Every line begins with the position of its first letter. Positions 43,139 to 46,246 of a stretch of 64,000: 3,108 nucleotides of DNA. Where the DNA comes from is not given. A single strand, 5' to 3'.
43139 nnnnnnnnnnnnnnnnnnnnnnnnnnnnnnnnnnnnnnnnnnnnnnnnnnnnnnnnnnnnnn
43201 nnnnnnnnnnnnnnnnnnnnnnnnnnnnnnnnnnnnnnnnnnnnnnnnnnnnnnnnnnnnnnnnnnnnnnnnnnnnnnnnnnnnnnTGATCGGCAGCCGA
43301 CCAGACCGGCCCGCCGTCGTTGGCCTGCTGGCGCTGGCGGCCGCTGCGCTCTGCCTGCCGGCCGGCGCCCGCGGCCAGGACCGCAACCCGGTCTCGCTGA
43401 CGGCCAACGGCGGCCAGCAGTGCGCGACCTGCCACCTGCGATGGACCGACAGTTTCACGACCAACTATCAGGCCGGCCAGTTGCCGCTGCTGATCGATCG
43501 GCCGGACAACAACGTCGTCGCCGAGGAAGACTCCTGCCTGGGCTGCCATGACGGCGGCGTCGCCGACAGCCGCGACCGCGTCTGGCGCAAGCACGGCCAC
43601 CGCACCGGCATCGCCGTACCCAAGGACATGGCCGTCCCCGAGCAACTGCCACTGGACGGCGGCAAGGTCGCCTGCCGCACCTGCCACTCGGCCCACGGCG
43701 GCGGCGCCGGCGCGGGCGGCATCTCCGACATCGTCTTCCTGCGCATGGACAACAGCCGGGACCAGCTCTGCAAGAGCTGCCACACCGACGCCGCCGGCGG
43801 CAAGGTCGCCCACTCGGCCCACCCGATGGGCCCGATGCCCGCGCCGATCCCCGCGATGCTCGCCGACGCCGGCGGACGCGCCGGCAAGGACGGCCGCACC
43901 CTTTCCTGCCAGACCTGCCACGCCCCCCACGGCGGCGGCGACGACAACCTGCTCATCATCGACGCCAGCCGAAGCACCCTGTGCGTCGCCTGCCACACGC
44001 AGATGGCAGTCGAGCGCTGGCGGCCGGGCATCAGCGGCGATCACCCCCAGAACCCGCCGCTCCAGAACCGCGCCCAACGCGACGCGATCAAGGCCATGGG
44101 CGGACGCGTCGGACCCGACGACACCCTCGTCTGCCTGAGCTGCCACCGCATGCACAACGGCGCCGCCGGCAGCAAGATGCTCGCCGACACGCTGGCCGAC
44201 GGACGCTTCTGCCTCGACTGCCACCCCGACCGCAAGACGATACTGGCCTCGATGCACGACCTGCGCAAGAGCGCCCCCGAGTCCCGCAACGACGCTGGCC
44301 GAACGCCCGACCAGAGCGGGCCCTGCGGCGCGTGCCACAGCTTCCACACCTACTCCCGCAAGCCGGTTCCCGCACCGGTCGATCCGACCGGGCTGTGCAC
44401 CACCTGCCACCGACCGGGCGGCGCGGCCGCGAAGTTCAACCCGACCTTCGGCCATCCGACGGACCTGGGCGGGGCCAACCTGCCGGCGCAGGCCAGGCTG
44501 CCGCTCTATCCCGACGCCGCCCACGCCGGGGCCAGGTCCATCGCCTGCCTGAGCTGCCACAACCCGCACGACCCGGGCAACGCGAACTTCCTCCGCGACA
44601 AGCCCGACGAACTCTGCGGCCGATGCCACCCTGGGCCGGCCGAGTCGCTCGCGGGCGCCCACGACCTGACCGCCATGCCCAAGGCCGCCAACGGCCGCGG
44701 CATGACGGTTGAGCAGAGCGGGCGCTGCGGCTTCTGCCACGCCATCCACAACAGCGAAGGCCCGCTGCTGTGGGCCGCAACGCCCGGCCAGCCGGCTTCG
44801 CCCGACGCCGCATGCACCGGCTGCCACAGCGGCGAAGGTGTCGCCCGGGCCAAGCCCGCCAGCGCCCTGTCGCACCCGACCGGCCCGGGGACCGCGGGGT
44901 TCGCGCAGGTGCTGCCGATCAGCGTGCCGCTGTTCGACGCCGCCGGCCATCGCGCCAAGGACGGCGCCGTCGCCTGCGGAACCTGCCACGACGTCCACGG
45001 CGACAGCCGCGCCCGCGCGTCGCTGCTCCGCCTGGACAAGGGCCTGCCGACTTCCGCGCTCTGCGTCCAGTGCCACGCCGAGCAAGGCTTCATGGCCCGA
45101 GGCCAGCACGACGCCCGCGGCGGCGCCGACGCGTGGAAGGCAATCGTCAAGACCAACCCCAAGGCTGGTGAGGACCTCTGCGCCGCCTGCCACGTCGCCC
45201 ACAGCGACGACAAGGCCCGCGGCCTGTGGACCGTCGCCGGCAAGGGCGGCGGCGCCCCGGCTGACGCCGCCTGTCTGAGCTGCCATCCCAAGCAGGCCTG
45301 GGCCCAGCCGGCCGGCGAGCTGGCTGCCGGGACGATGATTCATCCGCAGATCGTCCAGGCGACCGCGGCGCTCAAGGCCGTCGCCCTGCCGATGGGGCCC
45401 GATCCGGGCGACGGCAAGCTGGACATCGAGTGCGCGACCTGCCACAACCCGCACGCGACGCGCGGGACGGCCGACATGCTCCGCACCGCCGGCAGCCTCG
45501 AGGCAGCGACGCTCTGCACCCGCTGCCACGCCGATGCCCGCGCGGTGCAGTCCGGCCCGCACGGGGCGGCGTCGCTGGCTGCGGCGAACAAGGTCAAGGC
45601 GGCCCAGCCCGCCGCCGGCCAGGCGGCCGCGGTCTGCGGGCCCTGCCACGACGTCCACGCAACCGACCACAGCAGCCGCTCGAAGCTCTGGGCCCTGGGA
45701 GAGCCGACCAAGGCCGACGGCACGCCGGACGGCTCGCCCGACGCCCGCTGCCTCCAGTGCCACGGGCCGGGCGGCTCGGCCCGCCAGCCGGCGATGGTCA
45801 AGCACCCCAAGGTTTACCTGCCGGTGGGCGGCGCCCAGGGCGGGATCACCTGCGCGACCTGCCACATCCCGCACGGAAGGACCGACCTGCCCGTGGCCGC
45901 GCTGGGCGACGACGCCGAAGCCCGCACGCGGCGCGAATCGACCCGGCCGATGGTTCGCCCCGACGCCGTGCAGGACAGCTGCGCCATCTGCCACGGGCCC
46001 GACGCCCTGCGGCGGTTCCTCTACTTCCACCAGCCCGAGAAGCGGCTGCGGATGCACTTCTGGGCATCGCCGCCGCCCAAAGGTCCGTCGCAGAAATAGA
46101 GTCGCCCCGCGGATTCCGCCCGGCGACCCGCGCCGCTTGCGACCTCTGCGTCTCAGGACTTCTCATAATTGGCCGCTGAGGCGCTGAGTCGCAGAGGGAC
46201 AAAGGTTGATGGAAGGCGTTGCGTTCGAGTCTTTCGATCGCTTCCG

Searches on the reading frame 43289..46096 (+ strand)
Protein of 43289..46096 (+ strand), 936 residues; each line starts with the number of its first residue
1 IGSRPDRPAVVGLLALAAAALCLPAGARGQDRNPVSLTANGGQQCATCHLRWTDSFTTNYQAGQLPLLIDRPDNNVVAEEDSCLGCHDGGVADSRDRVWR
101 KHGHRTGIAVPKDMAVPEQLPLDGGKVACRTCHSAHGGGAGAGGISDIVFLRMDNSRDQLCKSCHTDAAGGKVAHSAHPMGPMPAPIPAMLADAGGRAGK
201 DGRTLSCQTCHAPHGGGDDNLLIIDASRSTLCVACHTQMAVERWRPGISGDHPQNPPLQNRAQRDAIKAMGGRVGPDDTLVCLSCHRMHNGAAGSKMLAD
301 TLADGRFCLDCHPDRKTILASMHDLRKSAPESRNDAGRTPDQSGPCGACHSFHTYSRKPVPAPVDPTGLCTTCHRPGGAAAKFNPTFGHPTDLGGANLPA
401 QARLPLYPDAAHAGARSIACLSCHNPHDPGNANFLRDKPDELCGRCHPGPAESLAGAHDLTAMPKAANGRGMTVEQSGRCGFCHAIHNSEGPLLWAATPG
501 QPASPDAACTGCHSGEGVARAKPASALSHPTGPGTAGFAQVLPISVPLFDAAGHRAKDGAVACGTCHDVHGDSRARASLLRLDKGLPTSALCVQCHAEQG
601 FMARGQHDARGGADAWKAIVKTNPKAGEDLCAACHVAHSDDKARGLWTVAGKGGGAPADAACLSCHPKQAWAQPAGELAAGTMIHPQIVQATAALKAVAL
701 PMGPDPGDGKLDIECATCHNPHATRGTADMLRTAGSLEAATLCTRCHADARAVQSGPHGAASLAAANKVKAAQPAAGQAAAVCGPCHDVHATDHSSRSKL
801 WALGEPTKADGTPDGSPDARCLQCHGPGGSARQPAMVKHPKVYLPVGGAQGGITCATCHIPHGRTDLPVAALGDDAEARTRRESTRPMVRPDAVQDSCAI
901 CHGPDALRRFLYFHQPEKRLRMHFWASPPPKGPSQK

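Call 50: search_protein_families(library=pfam, proteins=[window:43289-46096:+], max_evalue=0.001)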
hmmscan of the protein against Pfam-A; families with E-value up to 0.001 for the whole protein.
window:43289-46096:+ (936 aa): 5 families
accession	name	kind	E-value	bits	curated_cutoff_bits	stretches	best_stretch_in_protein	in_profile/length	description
PF09699.15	Paired_CXXCH_1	-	7.7e-53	176.4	20.6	6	412-449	1-38/41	Doubled CXXCH motif (Paired_CXXCH_1)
PF14522.11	Cytochrome_C7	-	2.1e-33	114.4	24.8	3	410-484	6-66/67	Cytochrome c7 and related cytochrome c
PF14537.11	Cytochrom_c3_2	-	9.2e-32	109.8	25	2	280-374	7-78/79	Cytochrome c3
PF22113.1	Mtrc-MtrF_II-IV_dom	-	1.4e-25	90.3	30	2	737-831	78-169/176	Outer membrane cytochrome MtrC/MtrF-like, domains II/IV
PF02085.21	Cytochrom_CIII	-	1.5e-12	48.2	22.9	0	370-447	33-101/101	Class III cytochrome C family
